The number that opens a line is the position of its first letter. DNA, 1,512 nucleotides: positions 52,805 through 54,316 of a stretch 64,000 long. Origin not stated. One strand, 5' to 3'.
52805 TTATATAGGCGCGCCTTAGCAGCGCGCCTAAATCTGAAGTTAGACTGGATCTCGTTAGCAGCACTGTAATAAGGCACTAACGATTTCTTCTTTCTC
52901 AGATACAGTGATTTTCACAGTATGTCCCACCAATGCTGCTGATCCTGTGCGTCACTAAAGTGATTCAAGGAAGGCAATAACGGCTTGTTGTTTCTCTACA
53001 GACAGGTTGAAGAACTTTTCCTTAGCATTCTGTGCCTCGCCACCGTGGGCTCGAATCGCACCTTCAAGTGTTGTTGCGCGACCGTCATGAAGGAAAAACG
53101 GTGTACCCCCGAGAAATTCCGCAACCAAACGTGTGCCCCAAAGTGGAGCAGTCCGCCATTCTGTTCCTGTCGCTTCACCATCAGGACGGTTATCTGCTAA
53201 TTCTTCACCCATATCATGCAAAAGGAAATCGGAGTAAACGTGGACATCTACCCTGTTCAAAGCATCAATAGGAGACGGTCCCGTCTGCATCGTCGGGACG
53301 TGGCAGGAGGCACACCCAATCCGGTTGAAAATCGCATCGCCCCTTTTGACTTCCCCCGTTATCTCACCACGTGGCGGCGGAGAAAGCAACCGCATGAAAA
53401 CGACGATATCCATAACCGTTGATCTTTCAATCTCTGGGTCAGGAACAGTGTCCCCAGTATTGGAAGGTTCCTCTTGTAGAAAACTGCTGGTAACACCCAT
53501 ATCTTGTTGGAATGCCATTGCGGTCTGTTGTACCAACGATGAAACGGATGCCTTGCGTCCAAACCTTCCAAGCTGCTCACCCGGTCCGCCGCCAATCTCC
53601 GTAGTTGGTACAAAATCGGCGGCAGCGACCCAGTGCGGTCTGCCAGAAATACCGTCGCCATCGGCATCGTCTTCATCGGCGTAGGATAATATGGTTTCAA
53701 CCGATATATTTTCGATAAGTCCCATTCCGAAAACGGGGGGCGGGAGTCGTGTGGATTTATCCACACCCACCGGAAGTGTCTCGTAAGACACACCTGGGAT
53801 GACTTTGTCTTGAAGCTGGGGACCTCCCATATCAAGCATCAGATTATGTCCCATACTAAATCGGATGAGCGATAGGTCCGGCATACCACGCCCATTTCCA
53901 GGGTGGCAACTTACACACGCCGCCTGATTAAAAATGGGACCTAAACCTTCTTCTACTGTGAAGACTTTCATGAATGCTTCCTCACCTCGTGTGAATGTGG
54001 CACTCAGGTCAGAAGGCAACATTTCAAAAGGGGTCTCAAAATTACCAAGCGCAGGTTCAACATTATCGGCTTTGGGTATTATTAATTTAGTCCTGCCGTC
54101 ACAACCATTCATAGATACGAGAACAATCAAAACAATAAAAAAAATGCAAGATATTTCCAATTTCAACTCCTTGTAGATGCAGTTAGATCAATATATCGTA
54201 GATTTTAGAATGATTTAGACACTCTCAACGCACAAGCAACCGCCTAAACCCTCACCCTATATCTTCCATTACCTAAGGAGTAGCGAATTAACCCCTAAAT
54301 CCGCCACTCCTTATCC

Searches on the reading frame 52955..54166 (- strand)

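Call 6: search_protein_families(library=pfam, proteins=[window:52955-54166:-], max_evalue=1)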
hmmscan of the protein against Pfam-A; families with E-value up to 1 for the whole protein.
window:52955-54166:- (403 aa): 4 families
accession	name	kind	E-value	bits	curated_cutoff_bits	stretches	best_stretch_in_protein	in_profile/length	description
PF06537.16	DHOR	-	9.4e-61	206.2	22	2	138-403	213-499/499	Di-haem oxidoreductase, putative peroxidase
PF00034.26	Cytochrom_C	-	3.9e-06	28.5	21.3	1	78-99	7-31/90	Cytochrome c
PF13442.11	Cytochrome_CBB3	-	3.8e-05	24.4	27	1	272-298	2-26/68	Cytochrome C oxidase, cbb3-type, subunit III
PF09699.15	Paired_CXXCH_1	-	0.094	12.9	20.6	0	284-294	8-18/41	Doubled CXXCH motif (Paired_CXXCH_1)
